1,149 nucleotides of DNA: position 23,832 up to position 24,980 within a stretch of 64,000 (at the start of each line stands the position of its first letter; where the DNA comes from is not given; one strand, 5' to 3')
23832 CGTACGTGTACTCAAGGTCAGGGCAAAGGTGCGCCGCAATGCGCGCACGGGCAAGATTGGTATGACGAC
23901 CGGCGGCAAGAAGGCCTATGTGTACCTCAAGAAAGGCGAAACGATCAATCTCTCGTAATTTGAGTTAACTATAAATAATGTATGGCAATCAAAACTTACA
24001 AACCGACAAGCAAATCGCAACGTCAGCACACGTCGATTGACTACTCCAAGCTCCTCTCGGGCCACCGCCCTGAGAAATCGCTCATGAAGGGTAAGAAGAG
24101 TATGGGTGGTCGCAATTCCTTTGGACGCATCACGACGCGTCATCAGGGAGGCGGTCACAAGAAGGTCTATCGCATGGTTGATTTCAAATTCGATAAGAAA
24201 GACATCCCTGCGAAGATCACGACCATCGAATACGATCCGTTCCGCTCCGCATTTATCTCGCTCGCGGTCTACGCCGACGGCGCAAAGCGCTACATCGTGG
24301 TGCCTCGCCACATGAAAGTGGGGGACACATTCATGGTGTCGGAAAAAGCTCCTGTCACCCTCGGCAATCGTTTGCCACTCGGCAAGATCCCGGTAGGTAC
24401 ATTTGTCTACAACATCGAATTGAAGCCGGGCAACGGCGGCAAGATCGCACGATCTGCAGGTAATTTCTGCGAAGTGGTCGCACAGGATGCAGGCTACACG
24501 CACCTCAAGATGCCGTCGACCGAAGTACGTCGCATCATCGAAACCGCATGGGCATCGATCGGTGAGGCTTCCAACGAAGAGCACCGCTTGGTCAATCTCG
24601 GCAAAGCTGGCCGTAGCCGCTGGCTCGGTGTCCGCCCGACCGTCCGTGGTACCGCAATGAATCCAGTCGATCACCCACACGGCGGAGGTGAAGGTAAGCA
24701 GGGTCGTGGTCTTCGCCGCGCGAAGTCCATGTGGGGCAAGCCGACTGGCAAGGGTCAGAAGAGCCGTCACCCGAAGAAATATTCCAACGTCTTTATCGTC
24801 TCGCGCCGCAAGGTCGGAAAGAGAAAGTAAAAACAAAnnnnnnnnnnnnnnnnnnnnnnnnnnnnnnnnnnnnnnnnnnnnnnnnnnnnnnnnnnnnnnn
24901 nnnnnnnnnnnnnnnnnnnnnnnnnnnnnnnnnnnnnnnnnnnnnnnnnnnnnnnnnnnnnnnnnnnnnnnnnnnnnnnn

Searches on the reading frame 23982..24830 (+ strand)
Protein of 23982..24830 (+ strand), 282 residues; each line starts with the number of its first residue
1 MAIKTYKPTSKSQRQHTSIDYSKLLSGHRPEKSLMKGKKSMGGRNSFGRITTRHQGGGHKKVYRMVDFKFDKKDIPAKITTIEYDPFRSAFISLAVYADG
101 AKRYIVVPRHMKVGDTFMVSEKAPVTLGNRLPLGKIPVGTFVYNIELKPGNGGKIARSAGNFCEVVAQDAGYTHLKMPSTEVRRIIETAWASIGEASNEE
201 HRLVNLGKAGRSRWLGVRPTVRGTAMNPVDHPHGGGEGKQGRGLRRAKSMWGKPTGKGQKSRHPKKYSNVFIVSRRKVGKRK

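Call 56: list_cluster_members(proteins=[P0001, P0121, window:23982-24830:+])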
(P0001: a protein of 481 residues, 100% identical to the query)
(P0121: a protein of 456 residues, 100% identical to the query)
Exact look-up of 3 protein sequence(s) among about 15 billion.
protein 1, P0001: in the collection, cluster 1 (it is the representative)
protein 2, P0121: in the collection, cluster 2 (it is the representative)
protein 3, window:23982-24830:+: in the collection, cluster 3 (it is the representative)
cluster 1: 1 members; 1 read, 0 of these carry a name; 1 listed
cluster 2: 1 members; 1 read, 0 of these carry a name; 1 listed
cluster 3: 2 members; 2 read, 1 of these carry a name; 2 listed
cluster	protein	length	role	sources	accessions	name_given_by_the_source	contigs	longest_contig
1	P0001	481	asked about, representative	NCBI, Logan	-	-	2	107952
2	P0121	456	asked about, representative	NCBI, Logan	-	-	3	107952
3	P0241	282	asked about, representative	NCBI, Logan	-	-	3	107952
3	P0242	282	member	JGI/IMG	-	large subunit ribosomal protein L2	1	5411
